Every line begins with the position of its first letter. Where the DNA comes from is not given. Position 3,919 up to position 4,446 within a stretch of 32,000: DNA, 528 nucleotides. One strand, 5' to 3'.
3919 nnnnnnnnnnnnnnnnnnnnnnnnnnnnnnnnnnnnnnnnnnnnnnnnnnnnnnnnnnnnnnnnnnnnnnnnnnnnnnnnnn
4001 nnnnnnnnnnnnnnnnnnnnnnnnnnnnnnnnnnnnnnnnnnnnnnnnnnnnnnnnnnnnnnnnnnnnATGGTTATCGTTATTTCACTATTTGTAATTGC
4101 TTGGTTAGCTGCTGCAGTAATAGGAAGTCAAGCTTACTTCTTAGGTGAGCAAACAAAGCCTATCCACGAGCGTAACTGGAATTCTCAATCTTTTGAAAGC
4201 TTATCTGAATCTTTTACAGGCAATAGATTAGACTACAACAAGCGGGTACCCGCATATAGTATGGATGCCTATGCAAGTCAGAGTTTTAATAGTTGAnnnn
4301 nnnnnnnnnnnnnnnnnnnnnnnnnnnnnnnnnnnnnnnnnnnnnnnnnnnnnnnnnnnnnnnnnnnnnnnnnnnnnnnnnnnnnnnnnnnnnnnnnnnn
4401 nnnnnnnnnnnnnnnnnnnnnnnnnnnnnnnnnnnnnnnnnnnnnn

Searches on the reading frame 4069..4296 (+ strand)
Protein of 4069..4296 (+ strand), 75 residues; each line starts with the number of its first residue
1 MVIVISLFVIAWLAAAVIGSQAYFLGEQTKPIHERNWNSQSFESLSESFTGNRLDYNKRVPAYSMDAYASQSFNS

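Call 8: search_protein_families(library=pfam, proteins=[window:4069-4296:+])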
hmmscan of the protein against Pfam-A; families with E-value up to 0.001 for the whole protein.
window:4069-4296:+ (75 aa): 0 families

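Call 15: find_encoding_contigs(protein=window:4069-4293:+, flank=10000, max_places=10)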
Protein window:4069-4293:+ (75 aa): 22 contigs read that carry it; 10 places shown.
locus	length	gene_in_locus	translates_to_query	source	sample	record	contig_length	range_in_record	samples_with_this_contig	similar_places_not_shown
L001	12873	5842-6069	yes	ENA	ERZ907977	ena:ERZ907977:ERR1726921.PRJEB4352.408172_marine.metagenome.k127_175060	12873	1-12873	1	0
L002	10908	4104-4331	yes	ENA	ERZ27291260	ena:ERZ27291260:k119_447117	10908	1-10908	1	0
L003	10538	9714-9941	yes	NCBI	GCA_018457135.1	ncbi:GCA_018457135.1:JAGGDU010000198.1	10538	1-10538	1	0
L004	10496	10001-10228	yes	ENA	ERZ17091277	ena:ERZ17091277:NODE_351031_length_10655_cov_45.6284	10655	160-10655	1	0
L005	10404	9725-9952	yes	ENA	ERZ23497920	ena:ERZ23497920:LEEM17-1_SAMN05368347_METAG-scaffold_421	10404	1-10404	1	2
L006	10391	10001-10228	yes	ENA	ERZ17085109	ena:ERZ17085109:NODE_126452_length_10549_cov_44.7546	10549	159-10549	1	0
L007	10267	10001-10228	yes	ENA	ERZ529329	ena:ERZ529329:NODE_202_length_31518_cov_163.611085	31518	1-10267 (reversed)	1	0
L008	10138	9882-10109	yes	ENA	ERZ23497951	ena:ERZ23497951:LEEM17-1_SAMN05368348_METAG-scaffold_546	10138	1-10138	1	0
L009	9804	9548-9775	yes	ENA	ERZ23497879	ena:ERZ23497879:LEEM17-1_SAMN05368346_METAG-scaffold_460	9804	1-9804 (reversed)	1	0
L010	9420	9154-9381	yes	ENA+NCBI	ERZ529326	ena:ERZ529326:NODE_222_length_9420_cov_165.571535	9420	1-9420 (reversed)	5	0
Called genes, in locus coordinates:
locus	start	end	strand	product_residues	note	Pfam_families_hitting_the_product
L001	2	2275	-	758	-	?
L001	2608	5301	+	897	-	PF02366:PMT (faint), PF13231:PMT_2 (weak), PF14559:TPR_19 (faint)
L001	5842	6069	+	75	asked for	PF26637:DUF8210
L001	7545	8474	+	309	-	PF01497:Peripla_BP_2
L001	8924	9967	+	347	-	-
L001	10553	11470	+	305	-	PF05419:GUN4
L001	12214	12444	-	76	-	-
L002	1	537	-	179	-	?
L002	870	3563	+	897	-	PF02366:PMT (faint), PF13231:PMT_2 (weak), PF14559:TPR_19 (faint)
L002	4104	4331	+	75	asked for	PF26637:DUF8210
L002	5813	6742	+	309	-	PF01497:Peripla_BP_2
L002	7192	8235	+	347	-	-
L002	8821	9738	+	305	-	PF05419:GUN4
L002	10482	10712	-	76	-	-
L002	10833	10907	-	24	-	?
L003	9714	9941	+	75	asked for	PF26637:DUF8210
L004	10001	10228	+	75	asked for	PF26637:DUF8210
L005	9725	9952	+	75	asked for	PF26637:DUF8210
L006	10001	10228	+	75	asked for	PF26637:DUF8210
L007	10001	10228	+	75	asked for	PF26637:DUF8210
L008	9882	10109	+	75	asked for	PF26637:DUF8210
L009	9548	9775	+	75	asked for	PF26637:DUF8210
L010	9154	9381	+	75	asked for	PF26637:DUF8210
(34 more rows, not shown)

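Call 16: find_homologous_proteins(query=window:4069-4293:+)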
Query window:4069-4293:+ (75 aa): 334 proteins with E <= 0.001 among 334 candidates; the best 120 are listed.
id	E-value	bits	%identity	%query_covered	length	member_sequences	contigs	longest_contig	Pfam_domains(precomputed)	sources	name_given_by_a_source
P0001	1.0e-41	157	100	99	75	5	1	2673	PF26637.1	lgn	-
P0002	1.8e-41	156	99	100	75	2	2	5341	PF26637.1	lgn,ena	-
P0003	6.3e-38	145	92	99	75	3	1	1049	PF26637.1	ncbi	-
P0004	1.9e-37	143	88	99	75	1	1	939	PF26637.1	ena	-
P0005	2.2e-37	143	91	99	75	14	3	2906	PF26637.1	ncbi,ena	-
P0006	2.6e-36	140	88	99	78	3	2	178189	PF26637.1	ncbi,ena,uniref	ncbi:photosystem II protein, Psb35-related [Dapis sp. BLCC M229]|uniref:photosystem II protein, Psb3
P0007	4.7e-36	139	86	99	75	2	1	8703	PF26637.1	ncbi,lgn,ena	-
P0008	5.5e-36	139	88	100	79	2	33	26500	PF26637.1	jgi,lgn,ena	-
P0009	5.7e-36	139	89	97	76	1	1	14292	PF26637.1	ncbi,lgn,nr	ncbi:MAG: hypothetical protein MGF17_04015 [Trichodesmium sp. MAG_R04]|nr:hypothetical protein [Tric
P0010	5.7e-36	139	86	99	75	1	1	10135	PF26637.1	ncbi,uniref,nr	ncbi:photosystem II protein, Psb35-related [Okeania sp.]|uniref:photosystem II protein, Psb35-relate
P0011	1.4e-35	137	89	95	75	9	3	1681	PF26637.1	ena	-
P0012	4.6e-35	136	89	95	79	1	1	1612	PF26637.1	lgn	-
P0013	6.8e-35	135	86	97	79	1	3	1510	PF26637.1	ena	-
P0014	2.8e-34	133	86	95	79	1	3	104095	PF26637.1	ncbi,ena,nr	ncbi:MAG: hypothetical protein QNJ68_11200 [Microcoleaceae cyanobacterium MO_207.B10]|nr:hypothetica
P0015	3.0e-33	130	86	95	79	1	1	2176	PF26637.1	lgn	-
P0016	1.1e-32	128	79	97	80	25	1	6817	PF26637.1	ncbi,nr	ncbi:MAG: hypothetical protein F6K48_25660 [Okeania sp. SIO3H1]|nr:hypothetical protein [Okeania sp.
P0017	4.2e-29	117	69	100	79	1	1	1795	PF26637.1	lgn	-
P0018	4.6e-29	117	68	97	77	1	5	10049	PF26637.1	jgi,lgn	jgi:hypothetical protein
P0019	7.5e-29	116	69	100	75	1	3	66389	PF26637.1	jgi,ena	jgi:hypothetical protein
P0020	1.2e-28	116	71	97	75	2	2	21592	PF26637.1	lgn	-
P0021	1.2e-28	116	68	97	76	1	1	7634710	PF26637.1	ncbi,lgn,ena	-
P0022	1.4e-28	115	69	100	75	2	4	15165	PF26637.1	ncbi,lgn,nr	ncbi:MAG: hypothetical protein HC849_24400 [Oscillatoriales cyanobacterium RU_3_3]|nr:hypothetical p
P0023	3.1e-28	114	68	96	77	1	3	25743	PF26637.1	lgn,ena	-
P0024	3.2e-28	114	74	91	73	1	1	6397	PF26637.1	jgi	jgi:hypothetical protein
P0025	4.9e-28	114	70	95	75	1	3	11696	PF26637.1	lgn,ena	-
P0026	7.9e-28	113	68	100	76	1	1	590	PF26637.1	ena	-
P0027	1.1e-27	112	68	99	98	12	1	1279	PF26637.1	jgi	jgi:hypothetical protein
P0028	1.3e-27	112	68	97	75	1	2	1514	PF26637.1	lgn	-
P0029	1.3e-27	112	70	95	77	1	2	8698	PF26637.1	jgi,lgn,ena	jgi:hypothetical protein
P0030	1.4e-27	112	67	97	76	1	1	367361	PF26637.1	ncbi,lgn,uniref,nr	ncbi:photosystem II protein, Psb35-related [Planktothrix paucivesiculata]|uniref:Uncharacterized pro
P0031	1.4e-27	112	68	100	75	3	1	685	PF26637.1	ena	-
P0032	1.5e-27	112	67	100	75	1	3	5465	PF26637.1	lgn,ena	-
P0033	1.5e-27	112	72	91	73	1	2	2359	PF26637.1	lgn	-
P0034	1.5e-27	112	67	97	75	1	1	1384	PF26637.1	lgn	-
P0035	1.6e-27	112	68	97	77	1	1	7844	PF26637.1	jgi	jgi:hypothetical protein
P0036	2.2e-27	112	69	95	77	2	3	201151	PF26637.1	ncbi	ncbi:photosystem II protein, Psb35-related [Phormidesmis sp. 146-35]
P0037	2.3e-27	111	65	100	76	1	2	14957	PF26637.1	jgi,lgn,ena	jgi:hypothetical protein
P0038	2.4e-27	111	65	100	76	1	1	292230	PF26637.1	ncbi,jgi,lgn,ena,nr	ncbi:MAG: hypothetical protein KME17_08280 [Cyanosarcina radialis HA8281-LM2]|jgi:cytochrome b561|nr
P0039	3.0e-27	111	74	91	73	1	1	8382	PF26637.1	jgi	jgi:hypothetical protein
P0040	3.1e-27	111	68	96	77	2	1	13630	PF26637.1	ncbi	ncbi:photosystem II protein, Psb35-related [Phormidesmis priestleyi]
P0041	3.4e-27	111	67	100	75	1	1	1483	PF26637.1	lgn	-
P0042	3.6e-27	111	71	91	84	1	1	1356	PF26637.1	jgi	jgi:hypothetical protein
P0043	3.9e-27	111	67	100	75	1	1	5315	PF26637.1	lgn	-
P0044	4.1e-27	111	71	91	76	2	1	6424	PF26637.1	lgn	-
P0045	4.1e-27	111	71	91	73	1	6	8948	PF26637.1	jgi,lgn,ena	jgi:hypothetical protein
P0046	4.1e-27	111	71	91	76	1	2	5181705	PF26637.1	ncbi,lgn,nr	ncbi:MAG: hypothetical protein RSE13_25375 [Planktothrix sp. GU0601_MAG3]|nr:MAG: hypothetical prote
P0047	4.2e-27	111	64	100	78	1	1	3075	PF26637.1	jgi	jgi:hypothetical protein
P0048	4.4e-27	111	71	91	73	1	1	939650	PF26637.1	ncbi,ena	-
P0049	4.5e-27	111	69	93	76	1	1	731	PF26637.1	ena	-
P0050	4.5e-27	111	67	100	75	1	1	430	PF26637.1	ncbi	-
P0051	4.6e-27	111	70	97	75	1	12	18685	PF26637.1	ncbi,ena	-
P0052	4.7e-27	110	67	97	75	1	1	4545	PF26637.1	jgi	jgi:hypothetical protein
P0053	5.1e-27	110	65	99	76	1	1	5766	PF26637.1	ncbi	-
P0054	5.5e-27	110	67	96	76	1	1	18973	PF26637.1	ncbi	-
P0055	6.4e-27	110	71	93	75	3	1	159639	PF26637.1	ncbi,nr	ncbi:MAG: hypothetical protein F6K58_06990 [Symploca sp. SIO2E9]|nr:hypothetical protein [Symploca s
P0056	6.8e-27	110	68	97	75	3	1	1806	PF26637.1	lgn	-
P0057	7.7e-27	110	65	100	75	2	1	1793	PF26637.1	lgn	-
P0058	7.8e-27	110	68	96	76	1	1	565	PF26637.1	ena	-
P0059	8.3e-27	110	70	92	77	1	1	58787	PF26637.1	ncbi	ncbi:photosystem II protein, Psb35-related [Phormidesmis sp. 146-12]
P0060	8.8e-27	110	64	100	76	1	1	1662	PF26637.1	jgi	jgi:cytochrome b561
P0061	1.0e-26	109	64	100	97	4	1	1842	PF26637.1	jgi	-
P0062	1.1e-26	109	66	99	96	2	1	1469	PF26637.1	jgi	jgi:hypothetical protein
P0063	1.1e-26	109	64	100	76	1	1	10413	PF26637.1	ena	-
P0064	1.1e-26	109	65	100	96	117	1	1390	PF26637.1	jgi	jgi:hypothetical protein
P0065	1.2e-26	109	65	100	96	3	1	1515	PF26637.1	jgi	jgi:hypothetical protein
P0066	1.2e-26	109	71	92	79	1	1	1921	PF26637.1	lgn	-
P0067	1.2e-26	109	69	93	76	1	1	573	PF26637.1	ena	-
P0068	1.2e-26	109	64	100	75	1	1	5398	PF26637.1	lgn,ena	-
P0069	1.2e-26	109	67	100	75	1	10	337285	PF26637.1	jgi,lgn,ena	jgi:hypothetical protein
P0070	1.3e-26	109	66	97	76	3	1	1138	PF26637.1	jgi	jgi:hypothetical protein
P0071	1.4e-26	109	64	100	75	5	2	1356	PF26637.1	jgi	jgi:hypothetical protein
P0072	1.4e-26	109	64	100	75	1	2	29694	PF26637.1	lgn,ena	-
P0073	1.4e-26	109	72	91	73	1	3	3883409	PF26637.1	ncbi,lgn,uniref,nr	ncbi:hypothetical protein GM3708_1718 [Geminocystis sp. NIES-3708]|uniref:photosystem II protein, Ps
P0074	1.8e-26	109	64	100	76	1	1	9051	PF26637.1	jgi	jgi:cytochrome b561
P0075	1.9e-26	109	67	97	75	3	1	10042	PF26637.1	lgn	-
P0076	1.9e-26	109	66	93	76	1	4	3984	PF26637.1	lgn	-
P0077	1.9e-26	109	68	88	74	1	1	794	PF26637.1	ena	-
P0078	1.9e-26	109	64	97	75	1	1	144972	PF26637.1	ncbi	ncbi:hypothetical protein NUACC21_39160 [Scytonema sp. NUACC21]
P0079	1.9e-26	109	64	100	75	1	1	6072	PF26637.1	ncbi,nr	ncbi:MAG: hypothetical protein RI580_11030 [Halothece sp. Uz-M2-17]|nr:hypothetical protein [Halothe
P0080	2.0e-26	109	64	100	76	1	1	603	PF26637.1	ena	-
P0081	2.2e-26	108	69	91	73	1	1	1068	PF26637.1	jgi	jgi:hypothetical protein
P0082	2.3e-26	108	67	96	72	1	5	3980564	PF26637.1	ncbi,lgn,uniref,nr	ncbi:hypothetical protein AY599_02780 [Leptolyngbya valderiana BDU 20041]|uniref:photosystem II prot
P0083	2.3e-26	108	64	97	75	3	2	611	PF26637.1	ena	-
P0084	2.6e-26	108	69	93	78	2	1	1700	PF26637.1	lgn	-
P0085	2.6e-26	108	64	97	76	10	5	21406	PF26637.1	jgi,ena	-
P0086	2.9e-26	108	65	100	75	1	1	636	PF26637.1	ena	-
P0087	3.2e-26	108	67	96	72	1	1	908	PF26637.1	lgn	-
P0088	3.2e-26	108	65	96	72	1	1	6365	PF26637.1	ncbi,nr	ncbi:hypothetical protein CKA32_002771 [Geitlerinema sp. FC II]|nr:hypothetical protein CKA32_002771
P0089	3.2e-26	108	64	97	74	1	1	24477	PF26637.1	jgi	-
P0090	3.3e-26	108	67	97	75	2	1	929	PF26637.1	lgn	-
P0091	3.4e-26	108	64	100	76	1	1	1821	PF26637.1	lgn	-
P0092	3.5e-26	108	67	93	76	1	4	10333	PF26637.1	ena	-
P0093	3.5e-26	108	67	97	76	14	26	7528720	PF26637.1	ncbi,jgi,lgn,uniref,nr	ncbi:photosystem II protein, Psb35-related [Chlorogloeopsis fritschii PCC 9212]|jgi:hypothetical pro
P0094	3.6e-26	108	67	97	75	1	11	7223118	PF26637.1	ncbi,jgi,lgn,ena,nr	ncbi:MAG: hypothetical protein HEQ35_13880 [Gloeotrichia echinulata IR180]|jgi:hypothetical protein|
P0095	3.7e-26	108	72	91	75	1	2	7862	PF26637.1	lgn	-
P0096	3.7e-26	108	68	95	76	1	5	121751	PF26637.1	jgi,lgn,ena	jgi:hypothetical protein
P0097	4.0e-26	108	68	96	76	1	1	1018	PF26637.1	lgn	-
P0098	4.2e-26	107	67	93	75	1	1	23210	PF26637.1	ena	-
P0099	4.4e-26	107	73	93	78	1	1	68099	PF26637.1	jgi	jgi:hypothetical protein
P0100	4.7e-26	107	65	99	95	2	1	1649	PF26637.1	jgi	jgi:hypothetical protein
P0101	5.0e-26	107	64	96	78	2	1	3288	PF26637.1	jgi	jgi:hypothetical protein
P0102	5.2e-26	107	71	91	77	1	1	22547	PF26637.1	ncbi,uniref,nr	ncbi:photosystem II protein, Psb35-related [Geminocystis sp. GBBB08]|uniref:photosystem II protein, 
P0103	5.3e-26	107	70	93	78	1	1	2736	PF26637.1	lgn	-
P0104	5.4e-26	107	63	100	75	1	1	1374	PF26637.1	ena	-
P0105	5.5e-26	107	63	97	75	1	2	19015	PF26637.1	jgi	jgi:hypothetical protein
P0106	5.8e-26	107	64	100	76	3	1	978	PF26637.1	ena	-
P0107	6.0e-26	107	63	100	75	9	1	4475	PF26637.1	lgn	-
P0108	6.0e-26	107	69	91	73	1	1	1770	PF26637.1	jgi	jgi:hypothetical protein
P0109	6.1e-26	107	65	99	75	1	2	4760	PF26637.1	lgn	-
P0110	6.3e-26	107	67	96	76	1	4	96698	PF26637.1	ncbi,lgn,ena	ncbi:MAG: photosystem II protein, Psb35-related [Mastigocoleus sp.]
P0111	7.0e-26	107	68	95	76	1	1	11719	PF26637.1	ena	-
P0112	7.1e-26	107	64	97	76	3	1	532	PF26637.1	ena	-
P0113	7.2e-26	107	64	100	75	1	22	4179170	PF26637.1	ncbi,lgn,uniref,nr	ncbi:hypothetical protein PCC7418_3072 [Halothece sp. PCC 7418]|uniref:photosystem II protein, Psb35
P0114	7.3e-26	107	64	93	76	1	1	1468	PF26637.1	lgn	-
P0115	8.4e-26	107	69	95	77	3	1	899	PF26637.1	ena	-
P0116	8.4e-26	107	64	99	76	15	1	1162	PF26637.1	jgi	jgi:hypothetical protein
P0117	1.1e-25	106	67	95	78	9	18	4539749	PF26637.1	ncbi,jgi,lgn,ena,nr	ncbi:MAG: hypothetical protein BJG00_018895 [Limnothrix sp. CACIAM 69d]|jgi:hypothetical protein|nr:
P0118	1.3e-25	106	64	97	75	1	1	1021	PF26637.1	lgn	-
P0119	1.3e-25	106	73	93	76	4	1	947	PF26637.1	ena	-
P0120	1.4e-25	106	62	97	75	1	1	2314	PF26637.1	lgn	-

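Call 20: find_encoding_contigs(protein=P0008, flank=6000, max_places=4)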
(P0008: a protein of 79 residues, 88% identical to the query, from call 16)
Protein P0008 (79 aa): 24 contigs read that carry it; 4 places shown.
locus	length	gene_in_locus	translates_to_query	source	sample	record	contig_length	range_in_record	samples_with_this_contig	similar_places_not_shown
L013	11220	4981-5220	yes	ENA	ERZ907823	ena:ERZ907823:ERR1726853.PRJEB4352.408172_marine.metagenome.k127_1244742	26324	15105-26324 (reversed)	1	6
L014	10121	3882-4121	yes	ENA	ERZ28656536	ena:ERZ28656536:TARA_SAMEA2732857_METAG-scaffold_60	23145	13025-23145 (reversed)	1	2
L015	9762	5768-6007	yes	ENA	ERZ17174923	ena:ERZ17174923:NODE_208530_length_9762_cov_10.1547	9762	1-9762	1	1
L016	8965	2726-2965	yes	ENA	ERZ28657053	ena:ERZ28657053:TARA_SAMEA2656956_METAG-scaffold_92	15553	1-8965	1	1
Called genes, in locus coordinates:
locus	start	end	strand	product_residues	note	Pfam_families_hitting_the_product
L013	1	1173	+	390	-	?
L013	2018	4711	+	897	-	PF02366:PMT (faint), PF13231:PMT_2 (weak), PF14559:TPR_19 (faint), PF13414:TPR_11 (faint)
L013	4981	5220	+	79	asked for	PF26637:DUF8210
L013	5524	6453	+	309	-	PF01497:Peripla_BP_2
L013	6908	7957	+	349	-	-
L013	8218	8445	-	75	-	PF23856:DUF7219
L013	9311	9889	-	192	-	PF27863:Cyano_EgtBD, PF27865:CHP04376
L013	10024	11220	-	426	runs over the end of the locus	-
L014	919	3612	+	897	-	PF02366:PMT (faint), PF13231:PMT_2 (weak), PF14559:TPR_19 (faint), PF13414:TPR_11 (faint)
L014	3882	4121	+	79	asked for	PF26637:DUF8210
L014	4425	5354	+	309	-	PF01497:Peripla_BP_2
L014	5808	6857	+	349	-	-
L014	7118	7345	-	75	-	PF23856:DUF7219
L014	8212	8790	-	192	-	PF27863:Cyano_EgtBD, PF27865:CHP04376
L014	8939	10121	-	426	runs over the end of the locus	-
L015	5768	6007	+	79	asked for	PF26637:DUF8210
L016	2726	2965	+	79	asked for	PF26637:DUF8210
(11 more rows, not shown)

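Call 21: find_encoding_contigs(protein=P0009, flank=6000, max_places=3)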
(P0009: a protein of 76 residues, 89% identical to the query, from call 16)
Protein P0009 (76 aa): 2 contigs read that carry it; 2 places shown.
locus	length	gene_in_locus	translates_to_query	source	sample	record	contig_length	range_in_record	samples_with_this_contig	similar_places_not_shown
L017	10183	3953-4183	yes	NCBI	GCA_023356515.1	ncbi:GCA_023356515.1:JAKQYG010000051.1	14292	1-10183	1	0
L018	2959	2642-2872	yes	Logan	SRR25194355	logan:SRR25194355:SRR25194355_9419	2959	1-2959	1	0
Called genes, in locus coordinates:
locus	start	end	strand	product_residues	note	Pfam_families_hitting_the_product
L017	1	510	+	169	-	PF12770:CHAT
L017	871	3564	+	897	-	PF02366:PMT (faint), PF13231:PMT_2 (weak), PF14559:TPR_19 (faint), PF07719:TPR_2 (faint), PF13414:TPR_11 (faint)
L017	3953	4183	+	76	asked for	PF26637:DUF8210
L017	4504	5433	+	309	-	PF01497:Peripla_BP_2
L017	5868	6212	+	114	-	-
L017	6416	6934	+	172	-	-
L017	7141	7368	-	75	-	PF23856:DUF7219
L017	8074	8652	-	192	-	PF27863:Cyano_EgtBD, PF27865:CHP04376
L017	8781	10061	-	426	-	-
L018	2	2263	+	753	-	?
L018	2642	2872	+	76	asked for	PF26637:DUF8210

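Call 22: find_encoding_contigs(protein=P0006, flank=6000, max_places=3)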
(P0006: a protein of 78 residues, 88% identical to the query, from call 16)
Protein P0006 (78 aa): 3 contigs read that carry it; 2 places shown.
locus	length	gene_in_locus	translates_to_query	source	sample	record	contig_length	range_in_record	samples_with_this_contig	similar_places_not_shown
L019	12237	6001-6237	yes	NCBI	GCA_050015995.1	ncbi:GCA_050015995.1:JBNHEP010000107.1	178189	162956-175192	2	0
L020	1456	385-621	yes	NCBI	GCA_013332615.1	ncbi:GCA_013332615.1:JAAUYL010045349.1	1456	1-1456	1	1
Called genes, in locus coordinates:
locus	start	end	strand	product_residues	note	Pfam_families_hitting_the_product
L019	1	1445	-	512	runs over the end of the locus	PF17803:Cadherin_4, PF17892:Cadherin_5, PF17963:Big_9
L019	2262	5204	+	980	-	PF13231:PMT_2 (weak), PF14559:TPR_19 (faint), PF13414:TPR_11 (faint)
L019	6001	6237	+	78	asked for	PF26637:DUF8210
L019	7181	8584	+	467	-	-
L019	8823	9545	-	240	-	-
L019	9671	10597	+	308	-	PF01497:Peripla_BP_2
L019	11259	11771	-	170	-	-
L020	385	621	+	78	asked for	PF26637:DUF8210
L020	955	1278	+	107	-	-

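Call 27: find_encoding_contigs(protein=P0007, flank=5000, max_places=3)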
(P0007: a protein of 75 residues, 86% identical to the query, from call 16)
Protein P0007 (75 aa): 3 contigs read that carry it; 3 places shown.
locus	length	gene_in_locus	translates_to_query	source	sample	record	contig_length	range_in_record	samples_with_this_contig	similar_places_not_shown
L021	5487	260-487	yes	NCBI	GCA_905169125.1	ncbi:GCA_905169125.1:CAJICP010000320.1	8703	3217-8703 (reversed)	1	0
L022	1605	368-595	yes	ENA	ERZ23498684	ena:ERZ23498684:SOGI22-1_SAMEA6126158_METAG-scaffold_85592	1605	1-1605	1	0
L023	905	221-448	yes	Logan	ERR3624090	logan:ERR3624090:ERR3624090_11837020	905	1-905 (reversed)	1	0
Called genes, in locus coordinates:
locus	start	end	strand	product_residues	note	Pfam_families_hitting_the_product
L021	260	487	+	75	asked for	PF26637:DUF8210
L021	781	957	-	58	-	-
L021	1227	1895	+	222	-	PF00072:Response_reg, PF00486:Trans_reg_C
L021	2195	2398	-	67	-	PF01797:Y1_Tnp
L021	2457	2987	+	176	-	-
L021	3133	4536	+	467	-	-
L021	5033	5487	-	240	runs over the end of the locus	-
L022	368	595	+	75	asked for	PF26637:DUF8210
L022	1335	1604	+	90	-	?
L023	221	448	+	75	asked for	PF26637:DUF8210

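Call 28: find_encoding_contigs(protein=P0005, flank=5000, max_places=4)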
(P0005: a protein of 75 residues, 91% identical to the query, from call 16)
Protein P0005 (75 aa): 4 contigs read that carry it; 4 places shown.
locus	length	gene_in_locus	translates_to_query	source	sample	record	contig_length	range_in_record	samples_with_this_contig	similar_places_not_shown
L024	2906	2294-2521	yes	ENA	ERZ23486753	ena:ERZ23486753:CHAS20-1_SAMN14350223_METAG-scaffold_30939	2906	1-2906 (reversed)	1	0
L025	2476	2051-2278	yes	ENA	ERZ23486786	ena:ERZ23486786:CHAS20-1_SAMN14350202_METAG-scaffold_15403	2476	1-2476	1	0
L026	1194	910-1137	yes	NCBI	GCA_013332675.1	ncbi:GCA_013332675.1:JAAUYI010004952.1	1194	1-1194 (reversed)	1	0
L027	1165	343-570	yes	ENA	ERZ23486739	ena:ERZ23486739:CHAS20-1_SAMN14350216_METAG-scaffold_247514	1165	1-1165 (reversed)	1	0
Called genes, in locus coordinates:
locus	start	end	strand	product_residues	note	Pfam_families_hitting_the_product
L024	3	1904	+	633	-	?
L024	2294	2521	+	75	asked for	PF26637:DUF8210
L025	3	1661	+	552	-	?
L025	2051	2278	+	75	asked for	PF26637:DUF8210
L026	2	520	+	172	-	?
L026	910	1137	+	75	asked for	PF26637:DUF8210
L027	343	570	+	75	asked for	PF26637:DUF8210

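Call 29: find_encoding_contigs(protein=P0010, flank=5000, max_places=3)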
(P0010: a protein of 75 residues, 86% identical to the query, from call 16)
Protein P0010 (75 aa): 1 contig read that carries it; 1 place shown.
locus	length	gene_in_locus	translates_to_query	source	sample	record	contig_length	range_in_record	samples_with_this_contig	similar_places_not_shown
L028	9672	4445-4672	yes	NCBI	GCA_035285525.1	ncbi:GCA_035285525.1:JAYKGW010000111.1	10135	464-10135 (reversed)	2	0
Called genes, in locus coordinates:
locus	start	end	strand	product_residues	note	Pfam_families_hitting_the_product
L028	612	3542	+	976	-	PF13231:PMT_2 (faint), PF14559:TPR_19 (faint)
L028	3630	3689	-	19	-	-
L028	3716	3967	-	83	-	PF08869:XisI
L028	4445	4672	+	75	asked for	PF26637:DUF8210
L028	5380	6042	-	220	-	PF02223:Thymidylate_kin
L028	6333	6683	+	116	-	-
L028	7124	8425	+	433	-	PF01494:FAD_binding_3, PF05834:Lycopene_cycl (faint), PF07992:Pyr_redox_2 (weak)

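Call 54: find_encoding_contigs(protein=P0003, flank=3000, max_places=4)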
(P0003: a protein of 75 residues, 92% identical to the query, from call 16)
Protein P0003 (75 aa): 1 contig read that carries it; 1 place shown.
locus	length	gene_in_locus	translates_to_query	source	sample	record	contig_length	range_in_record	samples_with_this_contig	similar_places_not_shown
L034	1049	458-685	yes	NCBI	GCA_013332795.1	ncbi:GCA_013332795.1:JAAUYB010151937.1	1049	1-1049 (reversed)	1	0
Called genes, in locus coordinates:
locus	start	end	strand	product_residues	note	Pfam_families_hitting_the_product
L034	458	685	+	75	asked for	PF26637:DUF8210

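Call 55: find_encoding_contigs(protein=P0002, flank=6000, max_places=4)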
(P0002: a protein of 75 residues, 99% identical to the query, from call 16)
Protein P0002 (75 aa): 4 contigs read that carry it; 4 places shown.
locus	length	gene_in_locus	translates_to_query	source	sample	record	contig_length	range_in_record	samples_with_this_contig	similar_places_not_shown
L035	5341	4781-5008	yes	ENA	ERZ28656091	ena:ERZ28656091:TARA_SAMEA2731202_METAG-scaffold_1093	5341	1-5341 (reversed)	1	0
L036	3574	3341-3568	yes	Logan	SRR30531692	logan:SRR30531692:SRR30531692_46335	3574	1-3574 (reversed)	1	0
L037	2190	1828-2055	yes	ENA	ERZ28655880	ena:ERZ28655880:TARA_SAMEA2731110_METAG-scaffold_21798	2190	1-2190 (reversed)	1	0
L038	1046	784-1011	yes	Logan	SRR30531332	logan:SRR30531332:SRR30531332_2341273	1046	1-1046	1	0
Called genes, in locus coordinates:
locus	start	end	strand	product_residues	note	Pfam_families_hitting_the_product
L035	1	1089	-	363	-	?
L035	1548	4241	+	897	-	PF02366:PMT (faint), PF13231:PMT_2 (weak), PF14559:TPR_19 (faint), PF13414:TPR_11 (faint)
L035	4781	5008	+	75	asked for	PF26637:DUF8210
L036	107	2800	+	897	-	PF02366:PMT (faint), PF13231:PMT_2 (weak), PF14559:TPR_19 (faint), PF13414:TPR_11 (faint)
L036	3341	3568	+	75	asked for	PF26637:DUF8210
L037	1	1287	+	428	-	?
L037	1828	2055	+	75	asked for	PF26637:DUF8210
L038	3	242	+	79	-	?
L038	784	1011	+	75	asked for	PF26637:DUF8210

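Call 69: find_encoding_contigs(protein=P0014, flank=1500, max_places=2)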
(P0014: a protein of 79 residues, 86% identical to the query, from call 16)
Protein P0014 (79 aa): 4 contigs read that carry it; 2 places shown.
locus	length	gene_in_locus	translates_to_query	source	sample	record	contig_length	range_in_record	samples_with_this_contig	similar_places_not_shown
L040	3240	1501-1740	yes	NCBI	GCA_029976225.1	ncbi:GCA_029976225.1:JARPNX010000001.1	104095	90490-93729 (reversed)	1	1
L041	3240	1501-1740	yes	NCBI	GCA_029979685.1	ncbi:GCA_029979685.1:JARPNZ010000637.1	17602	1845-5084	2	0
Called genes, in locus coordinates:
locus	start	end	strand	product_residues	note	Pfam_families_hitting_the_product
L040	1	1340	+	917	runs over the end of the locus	PF14559:TPR_19 (faint)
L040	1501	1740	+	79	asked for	PF26637:DUF8210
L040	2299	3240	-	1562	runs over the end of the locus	PF00310:GATase_2, PF04898:Glu_syn_central, PF01645:Glu_synthase, PF01493:GXGXG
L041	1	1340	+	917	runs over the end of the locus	PF14559:TPR_19 (faint)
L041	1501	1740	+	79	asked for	PF26637:DUF8210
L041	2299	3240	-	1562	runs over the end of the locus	PF00310:GATase_2, PF04898:Glu_syn_central, PF01645:Glu_synthase, PF01493:GXGXG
